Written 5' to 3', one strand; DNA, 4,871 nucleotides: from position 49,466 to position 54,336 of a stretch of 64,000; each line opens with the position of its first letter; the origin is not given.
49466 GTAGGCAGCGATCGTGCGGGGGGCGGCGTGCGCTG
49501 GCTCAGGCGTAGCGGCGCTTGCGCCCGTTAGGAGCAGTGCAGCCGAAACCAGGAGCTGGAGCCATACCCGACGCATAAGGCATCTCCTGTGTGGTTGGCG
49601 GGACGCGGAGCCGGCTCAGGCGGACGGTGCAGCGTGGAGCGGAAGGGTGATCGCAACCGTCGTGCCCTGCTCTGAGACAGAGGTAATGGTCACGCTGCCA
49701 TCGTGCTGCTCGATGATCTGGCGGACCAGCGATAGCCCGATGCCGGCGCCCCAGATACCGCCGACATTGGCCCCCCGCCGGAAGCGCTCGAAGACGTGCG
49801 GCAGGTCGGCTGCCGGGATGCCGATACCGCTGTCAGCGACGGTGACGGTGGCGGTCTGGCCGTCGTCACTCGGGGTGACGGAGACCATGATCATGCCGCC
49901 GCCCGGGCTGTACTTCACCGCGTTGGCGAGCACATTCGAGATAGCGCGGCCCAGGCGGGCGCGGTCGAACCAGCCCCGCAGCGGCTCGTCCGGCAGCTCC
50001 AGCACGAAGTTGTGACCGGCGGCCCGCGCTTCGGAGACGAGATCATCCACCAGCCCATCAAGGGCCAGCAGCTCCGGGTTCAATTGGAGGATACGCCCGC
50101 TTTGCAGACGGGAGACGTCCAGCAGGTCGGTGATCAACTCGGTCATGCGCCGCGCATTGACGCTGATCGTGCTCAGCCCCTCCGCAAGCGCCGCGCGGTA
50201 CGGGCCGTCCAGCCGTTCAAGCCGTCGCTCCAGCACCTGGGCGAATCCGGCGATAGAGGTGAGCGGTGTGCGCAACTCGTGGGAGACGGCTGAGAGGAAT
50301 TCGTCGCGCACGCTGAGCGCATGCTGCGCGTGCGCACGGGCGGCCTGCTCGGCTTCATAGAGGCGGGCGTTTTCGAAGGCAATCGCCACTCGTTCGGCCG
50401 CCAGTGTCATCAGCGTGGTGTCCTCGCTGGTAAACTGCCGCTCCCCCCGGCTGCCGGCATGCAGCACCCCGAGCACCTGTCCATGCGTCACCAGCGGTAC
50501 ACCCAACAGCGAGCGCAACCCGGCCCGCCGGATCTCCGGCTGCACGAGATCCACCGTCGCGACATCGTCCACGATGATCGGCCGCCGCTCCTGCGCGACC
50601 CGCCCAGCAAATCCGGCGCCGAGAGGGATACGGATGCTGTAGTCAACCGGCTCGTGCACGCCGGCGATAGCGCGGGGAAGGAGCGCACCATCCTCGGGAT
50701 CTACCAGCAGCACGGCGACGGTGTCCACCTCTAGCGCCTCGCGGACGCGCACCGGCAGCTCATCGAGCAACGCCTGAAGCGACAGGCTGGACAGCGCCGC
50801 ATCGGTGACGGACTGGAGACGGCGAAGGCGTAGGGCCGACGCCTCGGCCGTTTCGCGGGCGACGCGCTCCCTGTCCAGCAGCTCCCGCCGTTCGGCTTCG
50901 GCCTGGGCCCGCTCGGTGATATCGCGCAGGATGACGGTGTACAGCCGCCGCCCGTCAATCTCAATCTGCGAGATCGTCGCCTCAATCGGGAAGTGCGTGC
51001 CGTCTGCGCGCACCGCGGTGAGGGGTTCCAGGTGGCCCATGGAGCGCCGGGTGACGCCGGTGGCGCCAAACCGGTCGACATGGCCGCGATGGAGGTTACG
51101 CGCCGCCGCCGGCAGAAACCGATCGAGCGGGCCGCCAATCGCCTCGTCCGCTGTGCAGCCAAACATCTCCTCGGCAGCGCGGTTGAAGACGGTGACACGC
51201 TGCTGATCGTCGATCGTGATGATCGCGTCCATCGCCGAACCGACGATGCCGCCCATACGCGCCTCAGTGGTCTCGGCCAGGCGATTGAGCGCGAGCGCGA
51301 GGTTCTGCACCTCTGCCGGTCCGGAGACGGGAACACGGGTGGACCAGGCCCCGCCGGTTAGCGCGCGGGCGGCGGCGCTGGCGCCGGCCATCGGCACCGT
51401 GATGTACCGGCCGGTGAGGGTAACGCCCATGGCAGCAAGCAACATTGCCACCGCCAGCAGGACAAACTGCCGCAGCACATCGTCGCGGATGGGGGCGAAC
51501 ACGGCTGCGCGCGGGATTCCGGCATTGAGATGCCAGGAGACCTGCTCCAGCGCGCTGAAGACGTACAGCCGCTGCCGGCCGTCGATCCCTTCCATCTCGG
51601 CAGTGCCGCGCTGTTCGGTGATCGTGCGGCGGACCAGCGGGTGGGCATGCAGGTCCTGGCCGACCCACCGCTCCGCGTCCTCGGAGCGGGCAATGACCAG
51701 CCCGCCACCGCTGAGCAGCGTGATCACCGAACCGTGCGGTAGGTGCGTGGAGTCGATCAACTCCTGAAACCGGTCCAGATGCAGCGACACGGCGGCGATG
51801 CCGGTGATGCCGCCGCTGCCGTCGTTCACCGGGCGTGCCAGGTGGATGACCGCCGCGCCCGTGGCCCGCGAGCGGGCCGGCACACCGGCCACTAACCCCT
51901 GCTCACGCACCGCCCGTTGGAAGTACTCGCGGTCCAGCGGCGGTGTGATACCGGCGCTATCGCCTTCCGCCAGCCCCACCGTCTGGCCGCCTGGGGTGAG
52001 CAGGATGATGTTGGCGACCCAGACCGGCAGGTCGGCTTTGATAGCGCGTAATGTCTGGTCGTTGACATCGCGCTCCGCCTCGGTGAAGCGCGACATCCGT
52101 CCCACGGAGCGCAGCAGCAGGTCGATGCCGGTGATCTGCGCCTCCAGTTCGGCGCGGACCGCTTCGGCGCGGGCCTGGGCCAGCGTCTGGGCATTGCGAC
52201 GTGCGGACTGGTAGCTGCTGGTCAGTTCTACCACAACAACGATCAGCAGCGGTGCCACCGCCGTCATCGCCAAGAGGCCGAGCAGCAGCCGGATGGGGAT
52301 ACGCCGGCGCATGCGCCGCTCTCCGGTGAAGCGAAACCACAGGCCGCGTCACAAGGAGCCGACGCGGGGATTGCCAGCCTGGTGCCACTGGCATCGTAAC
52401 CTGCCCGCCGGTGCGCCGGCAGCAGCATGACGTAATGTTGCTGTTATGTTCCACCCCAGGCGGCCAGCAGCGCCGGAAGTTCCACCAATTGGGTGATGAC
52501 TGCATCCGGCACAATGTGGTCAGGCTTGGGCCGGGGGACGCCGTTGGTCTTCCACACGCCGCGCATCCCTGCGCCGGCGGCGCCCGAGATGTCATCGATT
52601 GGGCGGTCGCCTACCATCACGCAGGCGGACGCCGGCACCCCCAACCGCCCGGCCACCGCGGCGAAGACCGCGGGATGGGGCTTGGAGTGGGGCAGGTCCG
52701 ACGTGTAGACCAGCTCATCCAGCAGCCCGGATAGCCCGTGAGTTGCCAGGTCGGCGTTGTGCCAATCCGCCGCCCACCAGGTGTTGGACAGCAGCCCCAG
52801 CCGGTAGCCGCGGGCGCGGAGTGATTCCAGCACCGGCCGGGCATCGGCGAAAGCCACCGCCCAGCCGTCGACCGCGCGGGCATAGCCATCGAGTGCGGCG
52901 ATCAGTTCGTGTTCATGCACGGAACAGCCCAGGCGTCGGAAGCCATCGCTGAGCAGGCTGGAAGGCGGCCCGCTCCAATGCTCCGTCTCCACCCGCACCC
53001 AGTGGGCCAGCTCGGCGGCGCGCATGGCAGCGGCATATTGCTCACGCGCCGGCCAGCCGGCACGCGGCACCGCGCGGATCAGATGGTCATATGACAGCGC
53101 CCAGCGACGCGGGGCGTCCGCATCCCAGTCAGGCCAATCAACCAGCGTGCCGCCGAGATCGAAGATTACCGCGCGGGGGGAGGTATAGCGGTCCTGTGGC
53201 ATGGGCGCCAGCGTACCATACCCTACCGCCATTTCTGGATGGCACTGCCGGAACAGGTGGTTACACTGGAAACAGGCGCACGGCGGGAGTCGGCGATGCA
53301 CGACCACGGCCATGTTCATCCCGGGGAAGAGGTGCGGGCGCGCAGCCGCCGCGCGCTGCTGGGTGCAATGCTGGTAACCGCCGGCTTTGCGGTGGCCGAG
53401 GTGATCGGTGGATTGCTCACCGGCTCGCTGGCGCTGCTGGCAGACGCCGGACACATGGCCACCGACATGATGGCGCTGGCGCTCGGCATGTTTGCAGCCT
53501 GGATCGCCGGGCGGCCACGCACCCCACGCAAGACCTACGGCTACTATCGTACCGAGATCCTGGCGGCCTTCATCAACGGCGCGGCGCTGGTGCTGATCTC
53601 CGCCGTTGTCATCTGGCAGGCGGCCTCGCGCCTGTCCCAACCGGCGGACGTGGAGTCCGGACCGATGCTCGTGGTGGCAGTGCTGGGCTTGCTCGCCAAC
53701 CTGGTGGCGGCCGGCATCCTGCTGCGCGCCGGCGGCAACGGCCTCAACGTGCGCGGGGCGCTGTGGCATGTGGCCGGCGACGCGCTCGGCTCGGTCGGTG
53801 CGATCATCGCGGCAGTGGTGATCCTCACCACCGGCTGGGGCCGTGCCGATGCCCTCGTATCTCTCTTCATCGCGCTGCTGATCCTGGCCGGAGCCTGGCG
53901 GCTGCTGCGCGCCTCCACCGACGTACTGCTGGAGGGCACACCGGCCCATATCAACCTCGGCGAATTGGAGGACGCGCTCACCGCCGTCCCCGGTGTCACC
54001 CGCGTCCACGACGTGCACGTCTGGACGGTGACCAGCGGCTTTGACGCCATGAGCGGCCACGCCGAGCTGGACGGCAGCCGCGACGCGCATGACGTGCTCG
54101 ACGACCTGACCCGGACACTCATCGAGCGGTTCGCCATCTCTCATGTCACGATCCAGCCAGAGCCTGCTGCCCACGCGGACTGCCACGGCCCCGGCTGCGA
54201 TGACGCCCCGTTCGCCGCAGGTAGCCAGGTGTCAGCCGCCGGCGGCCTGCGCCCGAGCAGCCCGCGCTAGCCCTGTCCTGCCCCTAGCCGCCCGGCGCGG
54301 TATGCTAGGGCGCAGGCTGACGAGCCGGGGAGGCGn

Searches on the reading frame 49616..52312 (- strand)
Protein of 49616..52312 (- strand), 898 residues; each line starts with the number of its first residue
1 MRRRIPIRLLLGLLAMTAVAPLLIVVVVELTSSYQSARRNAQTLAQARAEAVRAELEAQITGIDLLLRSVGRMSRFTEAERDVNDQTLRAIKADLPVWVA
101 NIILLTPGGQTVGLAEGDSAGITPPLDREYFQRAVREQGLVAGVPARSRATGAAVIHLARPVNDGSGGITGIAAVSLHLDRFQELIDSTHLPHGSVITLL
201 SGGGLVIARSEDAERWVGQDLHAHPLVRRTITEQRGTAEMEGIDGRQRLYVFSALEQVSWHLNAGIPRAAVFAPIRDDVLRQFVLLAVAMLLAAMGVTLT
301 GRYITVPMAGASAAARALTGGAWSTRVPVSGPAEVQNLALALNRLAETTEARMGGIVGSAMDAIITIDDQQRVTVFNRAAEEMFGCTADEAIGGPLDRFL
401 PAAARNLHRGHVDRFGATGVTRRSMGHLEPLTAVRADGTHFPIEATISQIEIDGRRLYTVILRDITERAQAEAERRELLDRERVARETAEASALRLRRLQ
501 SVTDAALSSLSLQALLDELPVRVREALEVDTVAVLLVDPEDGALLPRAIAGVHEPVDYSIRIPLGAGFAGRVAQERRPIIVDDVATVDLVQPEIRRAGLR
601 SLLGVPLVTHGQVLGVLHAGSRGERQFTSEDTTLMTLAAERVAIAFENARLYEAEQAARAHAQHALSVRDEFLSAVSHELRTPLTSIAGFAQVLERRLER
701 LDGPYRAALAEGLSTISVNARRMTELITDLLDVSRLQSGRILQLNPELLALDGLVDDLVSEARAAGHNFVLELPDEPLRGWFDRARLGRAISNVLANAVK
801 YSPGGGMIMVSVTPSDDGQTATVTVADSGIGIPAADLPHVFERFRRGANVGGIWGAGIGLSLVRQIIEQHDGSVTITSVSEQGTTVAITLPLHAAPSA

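Call 89: search_protein_families(library=pfam, proteins=[window:49616-52312:-], max_evalue=0.001)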
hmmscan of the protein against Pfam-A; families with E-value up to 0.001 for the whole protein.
window:49616-52312:- (898 aa): 12 families
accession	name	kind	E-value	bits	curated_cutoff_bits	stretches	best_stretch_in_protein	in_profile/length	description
PF02518.31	HATPase_c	-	6.8e-28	97.8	26.4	1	783-893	2-110/111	Histidine kinase-, DNA gyrase B-, and HSP90-like ATPase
PF13185.12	GAF_2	-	2.3e-19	70.4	28.6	1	510-647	2-136/136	GAF domain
PF01590.32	GAF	-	3.8e-18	66.7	22.4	1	512-645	2-132/133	GAF domain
PF00512.31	HisKA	-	4.8e-17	62.2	26.9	1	669-739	2-66/66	His Kinase A (phospho-acceptor) domain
PF02743.24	dCache_1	-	1.1e-13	51.7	45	1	37-247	3-220/240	Cache domain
PF13426.13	PAS_9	-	3.6e-13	50.1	27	1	362-467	2-103/103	PAS domain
PF13492.12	GAF_3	-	3.9e-12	47.2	27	1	511-648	1-129/129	GAF domain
PF08448.16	PAS_4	-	1.6e-11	44.8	23.1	1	359-469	3-109/110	PAS fold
PF00989.32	PAS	-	2.8e-07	31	22.6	1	356-465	6-113/113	PAS fold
PF00672.30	HAMP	-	1.1e-06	29.3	25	1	300-349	2-51/53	HAMP domain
PF13188.13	PAS_8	-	1.5e-05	25.1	21.8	1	357-402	7-52/65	PAS domain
PF24820.1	Diguanyl_cycl_sensor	-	0.00041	20.7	28.1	1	360-463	5-108/109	Diguanylate cyclase-like sensor domain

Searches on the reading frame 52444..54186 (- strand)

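Call 89: search_protein_families(library=pfam, proteins=[window:52444-54186:-], max_evalue=0.001)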
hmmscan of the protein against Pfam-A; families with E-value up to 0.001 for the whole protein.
window:52444-54186:- (580 aa): 3 families
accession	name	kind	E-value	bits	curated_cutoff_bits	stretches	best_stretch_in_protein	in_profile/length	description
PF00702.32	Hydrolase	-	1.4e-19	71.7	26.4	1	338-540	2-191/191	haloacid dehalogenase-like hydrolase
PF13419.12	HAD_2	-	5e-16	59.8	23.8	1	340-544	1-176/178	Haloacid dehalogenase-like hydrolase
PF13242.12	Hydrolase_like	-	4e-14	52.7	22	1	501-570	3-75/75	HAD-hyrolase-like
